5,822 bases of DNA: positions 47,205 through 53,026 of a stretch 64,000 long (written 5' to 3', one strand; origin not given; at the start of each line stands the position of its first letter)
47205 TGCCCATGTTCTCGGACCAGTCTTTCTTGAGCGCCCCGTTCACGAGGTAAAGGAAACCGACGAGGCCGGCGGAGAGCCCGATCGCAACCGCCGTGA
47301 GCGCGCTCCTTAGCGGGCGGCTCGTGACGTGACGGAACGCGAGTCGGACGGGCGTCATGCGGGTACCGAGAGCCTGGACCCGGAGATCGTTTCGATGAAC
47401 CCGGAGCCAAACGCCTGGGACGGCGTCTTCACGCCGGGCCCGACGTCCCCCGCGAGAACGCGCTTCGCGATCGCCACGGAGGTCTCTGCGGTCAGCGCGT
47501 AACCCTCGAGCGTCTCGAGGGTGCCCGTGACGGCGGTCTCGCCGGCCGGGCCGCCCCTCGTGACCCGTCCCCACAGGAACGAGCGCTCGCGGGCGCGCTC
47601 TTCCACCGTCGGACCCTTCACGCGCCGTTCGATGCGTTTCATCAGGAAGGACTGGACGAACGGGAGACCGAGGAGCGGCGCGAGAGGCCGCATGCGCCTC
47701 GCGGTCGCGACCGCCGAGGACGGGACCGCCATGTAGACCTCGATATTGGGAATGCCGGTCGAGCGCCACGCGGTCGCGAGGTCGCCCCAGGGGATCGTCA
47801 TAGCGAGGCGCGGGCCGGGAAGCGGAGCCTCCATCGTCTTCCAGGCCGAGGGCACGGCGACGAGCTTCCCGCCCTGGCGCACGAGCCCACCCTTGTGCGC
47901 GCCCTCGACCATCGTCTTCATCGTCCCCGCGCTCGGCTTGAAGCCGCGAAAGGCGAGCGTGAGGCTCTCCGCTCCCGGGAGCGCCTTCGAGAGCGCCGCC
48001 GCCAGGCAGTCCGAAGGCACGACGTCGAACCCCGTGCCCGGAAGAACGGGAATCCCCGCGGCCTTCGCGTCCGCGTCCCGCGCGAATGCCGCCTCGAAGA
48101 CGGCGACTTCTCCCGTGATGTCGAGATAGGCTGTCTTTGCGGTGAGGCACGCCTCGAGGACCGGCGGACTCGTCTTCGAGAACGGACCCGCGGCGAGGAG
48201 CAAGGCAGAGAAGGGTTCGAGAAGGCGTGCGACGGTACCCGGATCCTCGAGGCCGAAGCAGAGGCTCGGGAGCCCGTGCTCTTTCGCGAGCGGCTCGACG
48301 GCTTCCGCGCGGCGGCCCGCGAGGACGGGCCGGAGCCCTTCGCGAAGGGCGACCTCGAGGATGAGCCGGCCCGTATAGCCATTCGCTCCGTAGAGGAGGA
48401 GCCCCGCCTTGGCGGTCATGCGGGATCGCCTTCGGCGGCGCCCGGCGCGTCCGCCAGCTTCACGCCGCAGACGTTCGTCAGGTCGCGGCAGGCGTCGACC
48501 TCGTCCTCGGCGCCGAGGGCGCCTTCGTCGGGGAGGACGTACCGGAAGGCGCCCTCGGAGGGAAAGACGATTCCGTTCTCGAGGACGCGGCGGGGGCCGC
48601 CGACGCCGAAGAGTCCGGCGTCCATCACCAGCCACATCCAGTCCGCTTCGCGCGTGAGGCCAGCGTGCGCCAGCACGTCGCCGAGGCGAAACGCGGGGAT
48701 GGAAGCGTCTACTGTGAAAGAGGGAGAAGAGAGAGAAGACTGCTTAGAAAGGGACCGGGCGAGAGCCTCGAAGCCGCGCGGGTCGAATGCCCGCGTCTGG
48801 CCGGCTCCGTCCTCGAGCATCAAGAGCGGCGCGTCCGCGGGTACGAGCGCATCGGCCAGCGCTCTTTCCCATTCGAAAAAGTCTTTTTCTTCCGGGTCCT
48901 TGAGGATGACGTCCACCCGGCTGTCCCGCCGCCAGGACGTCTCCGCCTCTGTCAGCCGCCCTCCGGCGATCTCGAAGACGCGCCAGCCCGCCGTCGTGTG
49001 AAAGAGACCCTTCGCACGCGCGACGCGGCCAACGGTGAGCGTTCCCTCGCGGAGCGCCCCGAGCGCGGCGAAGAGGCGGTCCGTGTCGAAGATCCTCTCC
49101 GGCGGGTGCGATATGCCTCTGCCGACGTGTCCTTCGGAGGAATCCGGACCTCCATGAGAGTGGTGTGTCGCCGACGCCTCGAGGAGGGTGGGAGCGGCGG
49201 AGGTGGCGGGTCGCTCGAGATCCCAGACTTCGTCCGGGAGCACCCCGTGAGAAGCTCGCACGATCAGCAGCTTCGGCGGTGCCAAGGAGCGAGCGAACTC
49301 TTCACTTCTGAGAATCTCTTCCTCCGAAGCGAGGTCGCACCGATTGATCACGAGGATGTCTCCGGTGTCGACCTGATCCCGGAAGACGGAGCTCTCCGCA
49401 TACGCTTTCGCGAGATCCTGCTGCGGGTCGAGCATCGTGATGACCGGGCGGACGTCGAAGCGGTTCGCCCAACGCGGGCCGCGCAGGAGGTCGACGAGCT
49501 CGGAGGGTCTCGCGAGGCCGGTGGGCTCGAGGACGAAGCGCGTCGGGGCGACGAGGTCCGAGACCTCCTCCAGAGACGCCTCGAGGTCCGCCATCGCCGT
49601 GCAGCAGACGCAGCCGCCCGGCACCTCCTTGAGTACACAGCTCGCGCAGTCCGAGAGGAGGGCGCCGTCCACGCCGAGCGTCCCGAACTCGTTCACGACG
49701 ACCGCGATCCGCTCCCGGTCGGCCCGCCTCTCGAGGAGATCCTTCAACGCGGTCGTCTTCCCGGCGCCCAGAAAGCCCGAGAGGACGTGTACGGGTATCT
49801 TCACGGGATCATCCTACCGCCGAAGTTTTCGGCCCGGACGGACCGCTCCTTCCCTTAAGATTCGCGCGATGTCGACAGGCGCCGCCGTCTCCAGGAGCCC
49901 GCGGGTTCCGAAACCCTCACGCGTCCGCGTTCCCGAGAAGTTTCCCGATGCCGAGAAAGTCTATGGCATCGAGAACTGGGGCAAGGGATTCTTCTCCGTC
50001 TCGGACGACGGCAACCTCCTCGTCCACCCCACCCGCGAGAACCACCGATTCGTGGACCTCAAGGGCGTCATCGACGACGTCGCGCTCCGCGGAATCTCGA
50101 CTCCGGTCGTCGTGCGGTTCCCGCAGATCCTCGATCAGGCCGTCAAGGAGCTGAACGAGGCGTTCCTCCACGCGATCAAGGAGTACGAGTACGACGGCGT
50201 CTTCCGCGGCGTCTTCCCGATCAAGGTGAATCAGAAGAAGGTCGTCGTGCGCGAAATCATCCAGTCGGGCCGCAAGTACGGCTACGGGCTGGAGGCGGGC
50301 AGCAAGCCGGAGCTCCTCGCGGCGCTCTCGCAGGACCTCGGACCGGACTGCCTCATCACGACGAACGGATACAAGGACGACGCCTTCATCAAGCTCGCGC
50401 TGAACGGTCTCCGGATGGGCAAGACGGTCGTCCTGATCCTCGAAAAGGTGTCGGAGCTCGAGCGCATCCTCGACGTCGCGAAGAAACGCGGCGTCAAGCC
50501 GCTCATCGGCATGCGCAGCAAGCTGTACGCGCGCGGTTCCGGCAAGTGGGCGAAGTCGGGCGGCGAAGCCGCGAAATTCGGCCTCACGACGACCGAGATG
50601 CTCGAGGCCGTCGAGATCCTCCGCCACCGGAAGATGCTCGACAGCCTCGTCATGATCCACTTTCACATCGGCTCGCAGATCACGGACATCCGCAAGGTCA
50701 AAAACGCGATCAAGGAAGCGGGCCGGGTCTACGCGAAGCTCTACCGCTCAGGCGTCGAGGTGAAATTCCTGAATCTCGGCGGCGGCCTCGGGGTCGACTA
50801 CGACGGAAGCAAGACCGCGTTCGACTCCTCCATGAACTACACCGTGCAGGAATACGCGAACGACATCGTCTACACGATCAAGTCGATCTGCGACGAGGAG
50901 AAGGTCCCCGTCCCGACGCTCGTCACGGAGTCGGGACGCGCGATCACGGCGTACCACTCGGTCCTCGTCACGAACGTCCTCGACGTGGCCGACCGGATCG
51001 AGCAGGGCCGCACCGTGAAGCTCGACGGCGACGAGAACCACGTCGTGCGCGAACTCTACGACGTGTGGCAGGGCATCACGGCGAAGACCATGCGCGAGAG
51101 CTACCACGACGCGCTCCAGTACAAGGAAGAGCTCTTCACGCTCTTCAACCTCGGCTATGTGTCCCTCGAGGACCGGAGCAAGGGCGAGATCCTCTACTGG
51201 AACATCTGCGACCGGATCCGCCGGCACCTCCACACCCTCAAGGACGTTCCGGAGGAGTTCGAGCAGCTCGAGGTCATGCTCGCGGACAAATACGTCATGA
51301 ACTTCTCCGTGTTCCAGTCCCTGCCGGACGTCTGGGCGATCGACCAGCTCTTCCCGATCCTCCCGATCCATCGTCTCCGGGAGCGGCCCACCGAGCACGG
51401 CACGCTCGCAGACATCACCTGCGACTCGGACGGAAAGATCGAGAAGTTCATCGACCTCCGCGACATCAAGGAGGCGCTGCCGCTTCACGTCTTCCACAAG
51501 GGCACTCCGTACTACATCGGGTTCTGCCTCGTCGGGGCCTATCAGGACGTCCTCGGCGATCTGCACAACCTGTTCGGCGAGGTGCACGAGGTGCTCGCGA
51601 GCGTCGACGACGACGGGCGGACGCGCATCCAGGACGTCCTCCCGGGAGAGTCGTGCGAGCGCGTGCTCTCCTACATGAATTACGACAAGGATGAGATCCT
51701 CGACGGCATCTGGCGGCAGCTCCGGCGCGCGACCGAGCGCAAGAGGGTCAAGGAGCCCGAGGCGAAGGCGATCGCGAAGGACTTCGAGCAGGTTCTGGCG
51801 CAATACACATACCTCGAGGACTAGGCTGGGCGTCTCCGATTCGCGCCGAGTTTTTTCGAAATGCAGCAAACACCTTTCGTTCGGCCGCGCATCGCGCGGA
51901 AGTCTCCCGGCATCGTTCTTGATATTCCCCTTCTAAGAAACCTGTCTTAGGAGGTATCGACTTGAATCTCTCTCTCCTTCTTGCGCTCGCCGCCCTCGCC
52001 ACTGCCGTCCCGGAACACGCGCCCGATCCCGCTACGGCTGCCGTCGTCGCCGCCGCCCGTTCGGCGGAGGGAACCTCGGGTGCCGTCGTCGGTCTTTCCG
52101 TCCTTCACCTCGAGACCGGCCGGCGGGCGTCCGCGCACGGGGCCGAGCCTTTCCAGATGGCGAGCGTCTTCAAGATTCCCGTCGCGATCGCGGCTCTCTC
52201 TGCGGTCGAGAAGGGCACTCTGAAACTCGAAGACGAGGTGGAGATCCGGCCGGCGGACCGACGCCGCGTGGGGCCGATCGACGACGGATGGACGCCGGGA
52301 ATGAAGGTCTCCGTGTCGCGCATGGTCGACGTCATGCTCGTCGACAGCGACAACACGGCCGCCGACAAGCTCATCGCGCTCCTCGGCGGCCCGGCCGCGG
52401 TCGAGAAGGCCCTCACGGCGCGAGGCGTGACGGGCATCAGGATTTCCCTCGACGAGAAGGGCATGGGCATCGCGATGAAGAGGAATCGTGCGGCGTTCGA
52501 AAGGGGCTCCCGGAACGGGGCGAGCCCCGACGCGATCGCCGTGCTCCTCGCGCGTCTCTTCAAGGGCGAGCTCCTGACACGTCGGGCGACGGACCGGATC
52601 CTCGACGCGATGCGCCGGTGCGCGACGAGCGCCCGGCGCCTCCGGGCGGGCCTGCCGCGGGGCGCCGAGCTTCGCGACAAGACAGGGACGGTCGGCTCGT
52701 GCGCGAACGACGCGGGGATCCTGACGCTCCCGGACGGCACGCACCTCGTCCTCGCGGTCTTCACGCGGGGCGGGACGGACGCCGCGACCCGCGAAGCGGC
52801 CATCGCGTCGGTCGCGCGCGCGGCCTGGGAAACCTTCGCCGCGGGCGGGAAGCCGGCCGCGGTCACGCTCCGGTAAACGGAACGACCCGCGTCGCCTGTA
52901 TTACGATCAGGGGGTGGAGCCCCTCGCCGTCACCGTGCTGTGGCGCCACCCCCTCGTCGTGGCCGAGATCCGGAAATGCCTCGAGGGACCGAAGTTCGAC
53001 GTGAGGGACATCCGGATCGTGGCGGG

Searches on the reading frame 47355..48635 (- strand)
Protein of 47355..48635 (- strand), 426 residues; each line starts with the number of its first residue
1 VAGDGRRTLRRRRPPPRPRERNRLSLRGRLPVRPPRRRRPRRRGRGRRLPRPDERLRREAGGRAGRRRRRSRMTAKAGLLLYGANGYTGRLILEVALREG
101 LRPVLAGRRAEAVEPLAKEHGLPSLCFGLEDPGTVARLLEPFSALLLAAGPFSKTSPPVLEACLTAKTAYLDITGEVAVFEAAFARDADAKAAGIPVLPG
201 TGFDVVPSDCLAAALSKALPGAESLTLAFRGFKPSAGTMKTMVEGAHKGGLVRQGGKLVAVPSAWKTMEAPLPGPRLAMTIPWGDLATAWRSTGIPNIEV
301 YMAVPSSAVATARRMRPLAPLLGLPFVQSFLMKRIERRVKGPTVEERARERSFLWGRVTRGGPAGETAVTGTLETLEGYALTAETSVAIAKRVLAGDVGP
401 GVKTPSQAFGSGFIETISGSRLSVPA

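Call 52: search_protein_families(library=pfam, proteins=[window:47355-48635:-], max_evalue=0.00001)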
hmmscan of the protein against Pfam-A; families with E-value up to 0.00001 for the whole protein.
window:47355-48635:- (426 aa): 1 family
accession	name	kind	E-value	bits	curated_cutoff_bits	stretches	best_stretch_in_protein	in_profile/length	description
PF03435.24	Sacchrp_dh_NADP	-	6.7e-06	26.9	25.1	1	80-197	2-128/129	Saccharopine dehydrogenase NADP binding domain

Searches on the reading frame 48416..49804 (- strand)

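Call 53: search_protein_families(library=pfam, proteins=[window:48416-49804:-], max_evalue=0.00001)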
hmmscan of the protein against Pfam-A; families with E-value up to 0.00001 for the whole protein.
window:48416-49804:- (462 aa): 1 family
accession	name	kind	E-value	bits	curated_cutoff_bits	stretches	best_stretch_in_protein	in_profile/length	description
PF02492.25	cobW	-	2.3e-40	138.6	20.7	1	4-168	1-166/180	CobW/HypB/UreG, nucleotide-binding domain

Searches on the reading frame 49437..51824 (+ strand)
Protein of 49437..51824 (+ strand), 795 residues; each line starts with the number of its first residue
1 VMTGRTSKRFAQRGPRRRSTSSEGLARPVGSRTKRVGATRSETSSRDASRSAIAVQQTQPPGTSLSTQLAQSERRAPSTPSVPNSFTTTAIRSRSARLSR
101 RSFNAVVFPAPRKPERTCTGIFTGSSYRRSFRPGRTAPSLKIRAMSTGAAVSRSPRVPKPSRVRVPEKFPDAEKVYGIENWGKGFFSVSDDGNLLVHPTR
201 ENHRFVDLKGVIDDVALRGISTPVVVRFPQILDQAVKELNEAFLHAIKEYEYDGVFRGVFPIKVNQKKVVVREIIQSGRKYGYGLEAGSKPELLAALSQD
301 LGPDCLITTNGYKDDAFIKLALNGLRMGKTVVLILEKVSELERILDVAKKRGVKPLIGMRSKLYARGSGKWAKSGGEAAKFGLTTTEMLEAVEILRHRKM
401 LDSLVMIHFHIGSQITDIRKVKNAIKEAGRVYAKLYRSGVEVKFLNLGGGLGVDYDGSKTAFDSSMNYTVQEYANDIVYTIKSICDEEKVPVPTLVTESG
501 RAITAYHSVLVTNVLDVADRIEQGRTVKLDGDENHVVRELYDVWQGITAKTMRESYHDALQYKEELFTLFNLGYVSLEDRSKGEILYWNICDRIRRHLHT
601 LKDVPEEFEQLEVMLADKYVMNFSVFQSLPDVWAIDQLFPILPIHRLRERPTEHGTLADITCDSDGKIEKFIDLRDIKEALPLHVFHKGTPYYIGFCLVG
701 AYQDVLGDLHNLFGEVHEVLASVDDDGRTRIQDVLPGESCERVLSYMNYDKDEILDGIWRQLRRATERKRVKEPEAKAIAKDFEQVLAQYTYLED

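Call 53: search_protein_families(library=pfam, proteins=[window:49437-51824:+], max_evalue=0.00001)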
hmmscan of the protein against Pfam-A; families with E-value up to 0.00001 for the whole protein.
window:49437-51824:+ (795 aa): 3 families
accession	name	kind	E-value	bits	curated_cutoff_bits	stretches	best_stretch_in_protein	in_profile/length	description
PF02784.22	Orn_Arg_deC_N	-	2.6e-38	132.3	23.4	1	256-505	18-247/247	Pyridoxal-dependent decarboxylase, pyridoxal binding domain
PF17810.6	Arg_decarb_HB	-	8.2e-26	90.6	23.3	1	532-612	3-84/84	Arginine decarboxylase helical bundle domain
PF17944.6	Arg_decarbox_C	-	7.4e-10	39.6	23.3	1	741-793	2-51/51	Arginine decarboxylase C-terminal helical extension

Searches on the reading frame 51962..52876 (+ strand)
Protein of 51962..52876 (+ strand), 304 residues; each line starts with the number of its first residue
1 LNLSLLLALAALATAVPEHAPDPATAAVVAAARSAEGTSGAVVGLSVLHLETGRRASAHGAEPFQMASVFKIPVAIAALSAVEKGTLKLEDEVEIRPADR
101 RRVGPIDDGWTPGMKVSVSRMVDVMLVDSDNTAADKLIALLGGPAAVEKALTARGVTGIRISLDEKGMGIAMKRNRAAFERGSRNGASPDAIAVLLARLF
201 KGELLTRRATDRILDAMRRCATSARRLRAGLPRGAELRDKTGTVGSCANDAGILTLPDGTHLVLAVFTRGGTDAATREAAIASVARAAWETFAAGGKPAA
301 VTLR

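Call 53: search_protein_families(library=pfam, proteins=[window:51962-52876:+], max_evalue=0.00001)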
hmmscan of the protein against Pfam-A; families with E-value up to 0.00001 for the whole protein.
window:51962-52876:+ (304 aa): 2 families
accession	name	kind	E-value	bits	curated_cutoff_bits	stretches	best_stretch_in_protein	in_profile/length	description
PF13354.11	Beta-lactamase2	-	7.3e-47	159.9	22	1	44-268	1-214/214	Beta-lactamase enzyme family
PF00144.29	Beta-lactamase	-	2.2e-09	37.4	27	1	40-94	12-80/329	Beta-lactamase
